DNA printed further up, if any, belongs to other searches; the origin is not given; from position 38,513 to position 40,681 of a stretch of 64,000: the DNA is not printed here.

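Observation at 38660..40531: A B12-binding radical SAM enzyme with a STAS-like tail is inserted between the LptM-like gene and lysA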

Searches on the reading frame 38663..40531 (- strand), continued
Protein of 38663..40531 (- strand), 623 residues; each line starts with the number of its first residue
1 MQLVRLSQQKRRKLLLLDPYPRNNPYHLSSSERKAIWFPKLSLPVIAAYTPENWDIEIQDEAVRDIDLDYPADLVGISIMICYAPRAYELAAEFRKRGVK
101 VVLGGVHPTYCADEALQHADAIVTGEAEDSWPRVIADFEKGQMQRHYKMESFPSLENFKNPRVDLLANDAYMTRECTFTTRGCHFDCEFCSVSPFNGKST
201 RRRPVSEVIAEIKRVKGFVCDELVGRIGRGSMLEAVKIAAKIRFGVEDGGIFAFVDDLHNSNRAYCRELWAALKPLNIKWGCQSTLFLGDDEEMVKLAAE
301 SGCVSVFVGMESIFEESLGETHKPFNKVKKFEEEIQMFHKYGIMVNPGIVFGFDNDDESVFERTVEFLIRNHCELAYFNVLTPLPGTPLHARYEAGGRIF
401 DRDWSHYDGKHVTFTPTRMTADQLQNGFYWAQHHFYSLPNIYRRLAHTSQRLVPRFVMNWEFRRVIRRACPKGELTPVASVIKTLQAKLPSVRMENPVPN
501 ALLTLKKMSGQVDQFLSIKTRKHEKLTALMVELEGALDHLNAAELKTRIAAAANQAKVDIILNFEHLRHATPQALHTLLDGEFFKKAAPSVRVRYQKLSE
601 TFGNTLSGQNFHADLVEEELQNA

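Call 22: search_protein_families(library=pfam, proteins=[P0121, P0122, P0123, P0126, P0128, P0129, P0133, P0139, P0245], max_evalue=0.01)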
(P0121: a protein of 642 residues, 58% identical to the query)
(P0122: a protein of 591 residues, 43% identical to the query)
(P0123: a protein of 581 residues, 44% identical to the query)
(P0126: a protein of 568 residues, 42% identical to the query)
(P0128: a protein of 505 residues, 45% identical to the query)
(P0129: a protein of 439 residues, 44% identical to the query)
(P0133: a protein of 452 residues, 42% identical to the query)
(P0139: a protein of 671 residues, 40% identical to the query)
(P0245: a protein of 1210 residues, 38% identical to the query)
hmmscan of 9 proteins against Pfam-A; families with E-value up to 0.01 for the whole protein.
P0121 (642 aa): 5 families
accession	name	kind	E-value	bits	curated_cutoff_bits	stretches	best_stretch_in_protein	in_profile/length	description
PF04055.27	Radical_SAM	-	1.8e-12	48.2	29.5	1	195-385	2-166/166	Radical SAM superfamily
PF02310.24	B12-binding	-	4e-08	33.6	32.1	1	48-147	17-117/121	B12 binding domain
PF01740.26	STAS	-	0.00061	20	22.6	1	545-600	6-62/106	STAS domain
PF19238.5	Radical_SAM_2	-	0.0022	18.1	26.7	0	321-387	78-143/151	Radical SAM-like domain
PF22994.1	RSC4_Ig_like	-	0.0054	16.7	24.2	1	537-596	35-94/150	RSC4 Ig-like domain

P0122 (591 aa): 4 families
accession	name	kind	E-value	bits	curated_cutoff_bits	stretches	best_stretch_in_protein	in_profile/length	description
PF04055.27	Radical_SAM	-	1.4e-17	64.8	29.5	1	166-326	1-166/166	Radical SAM superfamily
PF02310.24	B12-binding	-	3.9e-09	36.8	32.1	1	41-119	26-116/121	B12 binding domain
PF13282.11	DUF4070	-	3.5e-06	27.5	22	1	345-405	1-60/144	Domain of unknown function (DUF4070)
PF19864.5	Radical_SAM_N2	-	0.00048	20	29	1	71-130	69-128/151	Radical SAM proteins, N-terminal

P0123 (581 aa): 5 families
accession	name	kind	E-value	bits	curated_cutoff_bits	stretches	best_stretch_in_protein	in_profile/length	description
PF04055.27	Radical_SAM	-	1.5e-17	64.7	29.5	1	168-325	3-166/166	Radical SAM superfamily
PF02310.24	B12-binding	-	1.6e-11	44.5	32.1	1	42-118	28-115/121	B12 binding domain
PF13466.11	STAS_2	-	1.5e-05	25.5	29.2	1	483-561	1-77/80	STAS domain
PF01740.26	STAS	-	0.0011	19.1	22.6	1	479-569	9-99/106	STAS domain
PF12261.14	T_hemolysin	-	0.0057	16.9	27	0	483-566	58-138/174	Thermostable hemolysin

P0126 (568 aa): 3 families
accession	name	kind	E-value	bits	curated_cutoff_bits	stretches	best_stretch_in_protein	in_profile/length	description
PF04055.27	Radical_SAM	-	1.2e-15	58.5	29.5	1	165-331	1-166/166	Radical SAM superfamily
PF02310.24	B12-binding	-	2e-09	37.7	32.1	1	54-120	46-118/121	B12 binding domain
PF19864.5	Radical_SAM_N2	-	0.0097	15.8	29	0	78-132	77-131/151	Radical SAM proteins, N-terminal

P0128 (505 aa): 3 families
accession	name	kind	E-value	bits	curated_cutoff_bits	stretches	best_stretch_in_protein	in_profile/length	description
PF04055.27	Radical_SAM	-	1.8e-18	67.7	29.5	1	166-323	2-162/166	Radical SAM superfamily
PF02310.24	B12-binding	-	1.4e-13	51.1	32.1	1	28-123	15-120/121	B12 binding domain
PF19864.5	Radical_SAM_N2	-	0.0047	16.8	29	1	87-131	85-129/151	Radical SAM proteins, N-terminal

P0129 (439 aa): 3 families
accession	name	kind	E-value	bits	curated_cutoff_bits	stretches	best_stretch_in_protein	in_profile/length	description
PF04055.27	Radical_SAM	-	8.9e-11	42.7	29.5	1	165-319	3-165/166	Radical SAM superfamily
PF02310.24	B12-binding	-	1.6e-10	41.3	32.1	1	25-122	12-120/121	B12 binding domain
PF19864.5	Radical_SAM_N2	-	0.0016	18.4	29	1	80-124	79-123/151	Radical SAM proteins, N-terminal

P0133 (452 aa): 3 families
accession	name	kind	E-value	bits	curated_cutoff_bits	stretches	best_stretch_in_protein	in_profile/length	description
PF04055.27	Radical_SAM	-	5.2e-12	46.7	29.5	1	166-312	2-152/166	Radical SAM superfamily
PF02310.24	B12-binding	-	5.8e-09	36.3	32.1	1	50-123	41-120/121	B12 binding domain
PF13282.11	DUF4070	-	9.4e-07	29.4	22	1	346-407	1-61/144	Domain of unknown function (DUF4070)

P0139 (671 aa): 4 families
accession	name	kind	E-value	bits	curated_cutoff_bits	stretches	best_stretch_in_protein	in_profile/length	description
PF04055.27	Radical_SAM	-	3.6e-15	57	29.5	1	165-325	4-165/166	Radical SAM superfamily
PF13091.12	PLDc_2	-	2e-12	47.5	27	1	487-638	3-132/132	PLD-like domain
PF02310.24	B12-binding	-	3e-10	40.4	32.1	1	53-120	47-120/121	B12 binding domain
PF19864.5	Radical_SAM_N2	-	0.00024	21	29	1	75-143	76-144/151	Radical SAM proteins, N-terminal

P0245 (1210 aa): 6 families
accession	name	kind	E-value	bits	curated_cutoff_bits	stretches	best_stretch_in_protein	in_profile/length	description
PF03176.21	MMPL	-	4.4e-26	92.1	20.5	2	557-752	107-305/333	MMPL family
PF04055.27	Radical_SAM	-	4.2e-14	53.5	29.5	1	948-1104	4-166/166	Radical SAM superfamily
PF02310.24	B12-binding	-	8.4e-11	42.2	32.1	1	837-900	50-119/121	B12 binding domain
PF00873.25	ACR_tran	-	6.7e-09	34.5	28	2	603-747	338-486/1021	AcrB/AcrD/AcrF family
PF12349.14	Sterol-sensing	-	0.00082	19.7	22.3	1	238-358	8-128/153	Sterol-sensing domain of SREBP cleavage-activation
PF09594.16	GT87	-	0.0048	17.1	25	1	573-661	50-135/237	Glycosyltransferase family 87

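Call 29: find_homologous_proteins(query=A4, max_evalue=1e-10)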
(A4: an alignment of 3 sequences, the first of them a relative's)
Query A4 (3 sequences) (581 aa, profile of the alignment): 4766 proteins with E <= 1e-10 among 8000 candidates; the best 120 are listed.
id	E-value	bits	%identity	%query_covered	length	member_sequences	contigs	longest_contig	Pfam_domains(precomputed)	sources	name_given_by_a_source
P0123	0.0e+0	1082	100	100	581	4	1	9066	PF04055.28,PF02310.25,PF13466.13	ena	-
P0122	0.0e+0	1066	43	96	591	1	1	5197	PF04055.28,PF13282.12,PF02310.25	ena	-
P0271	0.0e+0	1010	43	96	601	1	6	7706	PF04055.28,PF13282.12,PF02310.25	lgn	-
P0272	3.9e-298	1008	87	100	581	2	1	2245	PF04055.28,PF02310.25,PF13466.13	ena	-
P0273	5.4e-284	961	81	100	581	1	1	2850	PF04055.28,PF02310.25,PF13466.13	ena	-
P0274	1.4e-281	953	43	94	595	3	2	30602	PF04055.28,PF13282.12,PF02310.25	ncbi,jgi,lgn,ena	jgi:radical SAM superfamily enzyme YgiQ (UPF0313 family)/anti-anti-sigma regulatory factor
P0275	3.0e-281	952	44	92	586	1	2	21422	PF04055.28,PF13282.12,PF02310.25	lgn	-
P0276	6.7e-281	951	44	91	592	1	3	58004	PF04055.28,PF13282.12,PF02310.25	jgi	jgi:radical SAM superfamily enzyme YgiQ (UPF0313 family)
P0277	3.2e-280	949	43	96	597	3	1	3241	PF04055.28,PF13282.12,PF02310.25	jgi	jgi:radical SAM superfamily enzyme YgiQ (UPF0313 family)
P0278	4.7e-280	948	80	100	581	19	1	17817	PF04055.28,PF02310.25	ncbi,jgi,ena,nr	ncbi:MAG TPA: radical SAM protein [Gammaproteobacteria bacterium]|jgi:radical SAM superfamily enzyme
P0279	5.1e-280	948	43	91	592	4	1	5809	PF04055.28,PF13282.12,PF02310.25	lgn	-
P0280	2.6e-278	942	79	100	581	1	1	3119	PF04055.28,PF02310.25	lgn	-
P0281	6.5e-278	941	78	100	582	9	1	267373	PF04055.28,PF02310.25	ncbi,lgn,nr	ncbi:MAG TPA: radical SAM protein [Alphaproteobacteria bacterium]|nr:radical SAM protein [Alphaprote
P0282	4.9e-277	938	43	91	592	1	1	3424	PF04055.28,PF13282.12,PF19864.6,PF02310.25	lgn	-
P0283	1.3e-276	937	44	91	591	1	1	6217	PF04055.28,PF02310.25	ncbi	-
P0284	1.0e-275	934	44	92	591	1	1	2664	PF04055.28,PF13282.12,PF02310.25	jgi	jgi:radical SAM superfamily enzyme YgiQ (UPF0313 family)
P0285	4.8e-275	932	42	93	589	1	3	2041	PF04055.28,PF13282.12,PF02310.25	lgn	-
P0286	9.9e-275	931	43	91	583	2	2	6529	PF04055.28,PF13282.12,PF02310.25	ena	-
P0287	1.4e-274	930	44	89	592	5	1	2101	PF04055.28,PF02310.25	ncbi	-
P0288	3.2e-274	929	44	91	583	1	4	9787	PF04055.28,PF13282.12,PF02310.25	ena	-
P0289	6.3e-274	928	44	91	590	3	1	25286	PF04055.28,PF13282.12,PF02310.25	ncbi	-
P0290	2.2e-273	926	78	100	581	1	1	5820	PF04055.28,PF02310.25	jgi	jgi:radical SAM superfamily enzyme YgiQ (UPF0313 family)/anti-anti-sigma regulatory factor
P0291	2.5e-273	926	43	91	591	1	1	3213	PF04055.28,PF13282.12,PF19864.6,PF02310.25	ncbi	-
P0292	2.8e-273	926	78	100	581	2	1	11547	PF04055.28,PF02310.25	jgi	jgi:radical SAM superfamily enzyme YgiQ (UPF0313 family)/anti-anti-sigma regulatory factor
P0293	3.3e-273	926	76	100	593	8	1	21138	PF04055.28,PF02310.25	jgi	jgi:radical SAM superfamily enzyme YgiQ (UPF0313 family)/anti-anti-sigma regulatory factor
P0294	4.2e-273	925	42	93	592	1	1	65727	PF04055.28,PF02310.25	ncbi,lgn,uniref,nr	ncbi:B12-binding domain-containing radical SAM protein [candidate division KSB3 bacterium]|uniref:B1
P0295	2.7e-272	923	43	91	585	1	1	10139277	PF04055.28,PF13282.12,PF02310.25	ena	-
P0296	6.5e-272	921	78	100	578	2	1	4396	PF04055.28,PF02310.25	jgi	jgi:radical SAM superfamily enzyme YgiQ (UPF0313 family)/anti-anti-sigma regulatory factor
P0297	9.2e-272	921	77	98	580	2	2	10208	PF04055.28,PF02310.25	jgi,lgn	jgi:radical SAM superfamily enzyme YgiQ (UPF0313 family)/anti-anti-sigma regulatory factor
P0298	3.0e-271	919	77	100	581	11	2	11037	PF04055.28,PF02310.25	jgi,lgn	jgi:radical SAM superfamily enzyme YgiQ (UPF0313 family)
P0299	3.2e-271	919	42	91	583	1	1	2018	PF04055.28,PF13282.12,PF02310.25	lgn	-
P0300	7.4e-271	918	42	91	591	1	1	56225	PF04055.28,PF13282.12,PF02310.25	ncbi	-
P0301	1.0e-270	917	43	91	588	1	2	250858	PF04055.28,PF13282.12,PF02310.25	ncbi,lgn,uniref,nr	ncbi:B12-binding domain-containing radical SAM protein [candidate division KSB3 bacterium]|uniref:B1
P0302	2.1e-270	916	76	100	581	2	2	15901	PF04055.28,PF02310.25,PF13466.13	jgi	jgi:radical SAM superfamily enzyme YgiQ (UPF0313 family)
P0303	3.9e-270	915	77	100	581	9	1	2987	PF04055.28,PF02310.25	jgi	jgi:radical SAM superfamily enzyme YgiQ (UPF0313 family)/anti-anti-sigma regulatory factor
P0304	8.5e-269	911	77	100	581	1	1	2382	PF04055.28,PF02310.25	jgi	jgi:radical SAM superfamily enzyme YgiQ (UPF0313 family)/anti-anti-sigma regulatory factor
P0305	1.9e-268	910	43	93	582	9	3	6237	PF04055.28,PF13282.12,PF02310.25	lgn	-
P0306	3.5e-268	909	77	100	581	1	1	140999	PF04055.28,PF02310.25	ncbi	-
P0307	1.1e-265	901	42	91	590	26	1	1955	PF04055.28,PF02310.25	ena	-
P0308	1.3e-265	900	42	91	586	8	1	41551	PF04055.28,PF13282.12,PF02310.25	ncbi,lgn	-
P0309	5.5e-246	836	47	77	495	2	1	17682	PF04055.28,PF13282.12,PF02310.25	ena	-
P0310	2.5e-236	804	49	95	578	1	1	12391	PF04055.28,PF02310.25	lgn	-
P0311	5.4e-232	789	51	91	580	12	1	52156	PF01740.27,PF04055.28,PF02310.25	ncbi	-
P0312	9.6e-230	782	49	98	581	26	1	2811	PF01740.27,PF04055.28,PF02310.25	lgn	-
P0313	9.6e-229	779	49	91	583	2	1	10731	PF01740.27,PF04055.28,PF02310.25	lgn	-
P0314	2.6e-227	774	47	96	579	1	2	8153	PF01740.27,PF04055.28,PF13282.12,PF02310.25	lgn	-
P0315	6.3e-227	773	49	98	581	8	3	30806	PF01740.27,PF04055.28,PF02310.25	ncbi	-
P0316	6.2e-225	766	49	98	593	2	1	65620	PF04055.28,PF02310.25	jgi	-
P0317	9.1e-224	762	48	99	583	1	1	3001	PF04055.28,PF02310.25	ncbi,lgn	ncbi:MAG: radical SAM protein [Nitrospirota bacterium]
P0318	1.2e-223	762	49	99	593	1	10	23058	PF04055.28,PF02310.25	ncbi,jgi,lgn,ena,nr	ncbi:MAG: hypothetical protein A3D21_06770 [Nitrospirae bacterium RIFCSPHIGHO2_02_FULL_42_12]|nr:MAG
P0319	1.4e-223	762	49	99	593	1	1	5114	PF04055.28,PF02310.25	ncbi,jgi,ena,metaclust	metaclust:\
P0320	1.6e-223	761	49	99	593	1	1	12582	PF04055.28,PF02310.25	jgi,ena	-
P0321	1.7e-223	761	49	99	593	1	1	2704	PF04055.28,PF02310.25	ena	-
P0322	1.8e-223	761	49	99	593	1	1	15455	PF04055.28,PF02310.25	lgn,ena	-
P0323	2.0e-223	761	49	99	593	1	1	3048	PF04055.28,PF02310.25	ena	-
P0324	2.2e-223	761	49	99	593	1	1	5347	PF04055.28,PF02310.25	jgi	-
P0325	2.3e-223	761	49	99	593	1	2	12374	PF04055.28,PF02310.25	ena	-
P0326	2.3e-223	761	49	99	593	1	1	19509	PF04055.28,PF02310.25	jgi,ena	-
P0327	3.2e-223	760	49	99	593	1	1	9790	PF04055.28,PF02310.25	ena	-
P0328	3.7e-223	760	49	99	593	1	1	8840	PF04055.28,PF02310.25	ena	-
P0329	4.0e-223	760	49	99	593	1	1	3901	PF04055.28,PF02310.25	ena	-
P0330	4.8e-223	760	49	99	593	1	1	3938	PF04055.28,PF02310.25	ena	-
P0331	5.1e-223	760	49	99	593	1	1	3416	PF04055.28,PF02310.25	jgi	-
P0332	5.4e-223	760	49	99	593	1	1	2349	PF04055.28,PF02310.25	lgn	-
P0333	6.4e-223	759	49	99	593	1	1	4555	PF04055.28,PF02310.25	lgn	-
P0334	7.1e-223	759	49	99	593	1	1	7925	PF04055.28,PF02310.25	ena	-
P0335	7.8e-223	759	49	99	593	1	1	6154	PF04055.28,PF02310.25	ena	-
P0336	7.8e-223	759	51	92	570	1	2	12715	PF04055.28,PF02310.25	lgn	-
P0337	1.5e-222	758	49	99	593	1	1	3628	PF04055.28,PF02310.25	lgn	-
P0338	1.7e-222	758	49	99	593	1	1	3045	PF04055.28,PF02310.25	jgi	-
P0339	1.9e-222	758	50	96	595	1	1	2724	PF04055.28,PF02310.25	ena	-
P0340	2.1e-222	758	49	99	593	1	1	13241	PF04055.28,PF02310.25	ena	-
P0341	3.0e-222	757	49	99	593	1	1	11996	PF04055.28,PF02310.25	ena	-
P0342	3.3e-222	757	49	99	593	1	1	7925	PF04055.28,PF02310.25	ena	-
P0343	3.4e-222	757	48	96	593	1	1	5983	PF04055.28,PF02310.25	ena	-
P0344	3.4e-222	757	49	99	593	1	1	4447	PF04055.28,PF02310.25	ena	-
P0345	3.5e-222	757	49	91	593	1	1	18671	PF04055.28,PF02310.25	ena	-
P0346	3.8e-222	757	49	99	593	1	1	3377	PF04055.28,PF02310.25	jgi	-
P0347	3.9e-222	757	51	92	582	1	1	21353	PF04055.28,PF02310.25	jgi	jgi:radical SAM superfamily enzyme YgiQ (UPF0313 family)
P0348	4.3e-222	757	49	99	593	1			PF04055.28,PF02310.25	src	-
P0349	4.3e-222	757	49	99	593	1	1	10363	PF04055.28,PF02310.25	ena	-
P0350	4.8e-222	757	49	99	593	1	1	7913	PF04055.28,PF02310.25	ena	-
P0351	6.6e-222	756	50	92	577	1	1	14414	PF04055.28,PF02310.25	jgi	jgi:radical SAM superfamily enzyme YgiQ (UPF0313 family)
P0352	8.2e-222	756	50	92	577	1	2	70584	PF04055.28,PF02310.25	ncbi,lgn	-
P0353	8.8e-222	756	49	99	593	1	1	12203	PF04055.28,PF02310.25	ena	-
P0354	9.1e-222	756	50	91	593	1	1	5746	PF04055.28,PF02310.25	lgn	-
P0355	9.4e-222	756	49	95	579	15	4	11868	PF04055.28,PF02310.25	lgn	-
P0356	1.2e-221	755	51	91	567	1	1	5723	PF04055.28,PF02310.25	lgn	-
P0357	1.4e-221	755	51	91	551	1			PF04055.28,PF02310.25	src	-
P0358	1.5e-221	755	47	96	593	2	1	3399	PF04055.28,PF02310.25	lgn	-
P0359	2.3e-221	754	47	96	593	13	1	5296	PF04055.28,PF02310.25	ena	-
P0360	6.8e-221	753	48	97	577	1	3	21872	PF04055.28,PF02310.25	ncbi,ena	ncbi:MAG: radical SAM protein [Nitrospirota bacterium]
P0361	7.9e-221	753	47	96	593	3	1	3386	PF04055.28,PF02310.25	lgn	-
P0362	9.8e-221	752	41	76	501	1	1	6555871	PF04055.28,PF13282.12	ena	-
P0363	9.9e-221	752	48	96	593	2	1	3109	PF04055.28,PF02310.25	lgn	-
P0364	3.3e-220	751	51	91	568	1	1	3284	PF04055.28,PF02310.25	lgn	-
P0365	4.3e-220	750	49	91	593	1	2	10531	PF04055.28,PF02310.25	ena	-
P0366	7.9e-220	749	49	92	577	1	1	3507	PF04055.28,PF02310.25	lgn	-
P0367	8.7e-220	749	48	97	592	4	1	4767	PF04055.28,PF02310.25,PF13466.13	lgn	-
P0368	1.2e-219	749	50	92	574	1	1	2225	PF04055.28,PF02310.25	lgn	-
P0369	4.4e-219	747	48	95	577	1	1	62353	PF04055.28,PF02310.25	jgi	-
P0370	9.3e-219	746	46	96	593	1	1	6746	PF01740.27,PF04055.28,PF02310.25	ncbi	-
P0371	1.0e-218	746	48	94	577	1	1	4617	PF04055.28,PF02310.25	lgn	-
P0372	2.3e-218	744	48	96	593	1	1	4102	PF04055.28,PF02310.25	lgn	-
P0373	3.0e-218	744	48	96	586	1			PF04055.28,PF02310.25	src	-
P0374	2.5e-217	741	47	92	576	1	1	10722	PF04055.28,PF02310.25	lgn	-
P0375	2.6e-217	741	48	96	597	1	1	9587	PF04055.28,PF02310.25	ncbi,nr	ncbi:MAG: B12-binding domain-containing radical SAM protein [Nitrospirae bacterium]|nr:B12-binding d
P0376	2.9e-217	741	48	94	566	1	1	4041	PF04055.28,PF02310.25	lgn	-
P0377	4.6e-217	740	47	96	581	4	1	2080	PF04055.28,PF13282.12,PF02310.25,PF13466.13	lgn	-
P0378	6.1e-217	740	47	96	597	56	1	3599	PF04055.28,PF02310.25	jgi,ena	-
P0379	7.6e-217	739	49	91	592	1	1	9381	PF01740.27,PF04055.28,PF13282.12,PF02310.25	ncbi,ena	-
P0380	1.1e-216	739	48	96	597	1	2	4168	PF04055.28,PF02310.25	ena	-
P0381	1.5e-215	735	47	96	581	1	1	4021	PF01740.27,PF04055.28,PF13282.12,PF02310.25,PF13466.13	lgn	-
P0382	3.9e-215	734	47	96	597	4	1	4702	PF04055.28,PF02310.25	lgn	-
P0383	9.7e-215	732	47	94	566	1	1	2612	PF04055.28,PF02310.25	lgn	-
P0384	2.5e-214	731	50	91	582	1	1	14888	PF01740.27,PF04055.28,PF13282.12,PF02310.25,PF13466.13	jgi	-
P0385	7.4e-214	730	48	89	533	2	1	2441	PF04055.28,PF02310.25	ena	-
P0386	7.9e-214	729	46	94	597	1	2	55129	PF04055.28,PF02310.25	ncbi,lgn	-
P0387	1.0e-213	729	45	98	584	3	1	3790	PF01740.27,PF04055.28,PF02310.25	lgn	-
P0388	1.7e-213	728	48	96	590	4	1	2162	PF04055.28,PF13282.12,PF02310.25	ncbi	-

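Call 30: find_encoding_contigs(protein=P0281, flank=7000, max_places=2)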
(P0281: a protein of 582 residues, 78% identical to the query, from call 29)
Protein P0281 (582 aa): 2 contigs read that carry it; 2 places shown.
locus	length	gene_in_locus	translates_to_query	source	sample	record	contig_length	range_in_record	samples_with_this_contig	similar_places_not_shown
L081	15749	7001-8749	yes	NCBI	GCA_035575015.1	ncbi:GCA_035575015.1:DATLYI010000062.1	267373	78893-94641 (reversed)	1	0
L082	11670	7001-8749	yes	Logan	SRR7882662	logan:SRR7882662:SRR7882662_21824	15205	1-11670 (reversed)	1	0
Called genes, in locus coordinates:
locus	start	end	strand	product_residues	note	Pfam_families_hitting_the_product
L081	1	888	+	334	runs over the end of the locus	PF03486:HI0933_like (faint), PF07992:Pyr_redox_2, PF13738:Pyr_redox_3, PF00070:Pyr_redox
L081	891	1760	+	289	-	PF01497:Peripla_BP_2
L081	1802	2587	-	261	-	-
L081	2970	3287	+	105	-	PF07883:Cupin_2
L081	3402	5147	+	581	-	PF13185:GAF_2 (faint), PF08448:PAS_4 (weak), PF00512:HisKA, PF02518:HATPase_c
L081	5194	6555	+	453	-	PF00072:Response_reg, PF00158:Sigma54_activat, PF14532:Sigma54_activ_2, PF07728:AAA_5, PF25601:AAA_lid_14, PF02954:HTH_8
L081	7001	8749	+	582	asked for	PF02310:B12-binding, PF04055:Radical_SAM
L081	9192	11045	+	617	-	-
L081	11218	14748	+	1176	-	PF01869:BcrAD_BadFG, PF09989:DUF2229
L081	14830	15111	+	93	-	-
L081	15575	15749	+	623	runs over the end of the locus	PF23545:Zn_ribbon_HMPTM, PF04055:Radical_SAM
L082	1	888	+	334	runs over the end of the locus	PF03486:HI0933_like (faint), PF07992:Pyr_redox_2, PF13738:Pyr_redox_3, PF00070:Pyr_redox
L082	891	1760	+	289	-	PF01497:Peripla_BP_2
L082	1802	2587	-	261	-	-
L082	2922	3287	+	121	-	PF07883:Cupin_2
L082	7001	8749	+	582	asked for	PF02310:B12-binding, PF04055:Radical_SAM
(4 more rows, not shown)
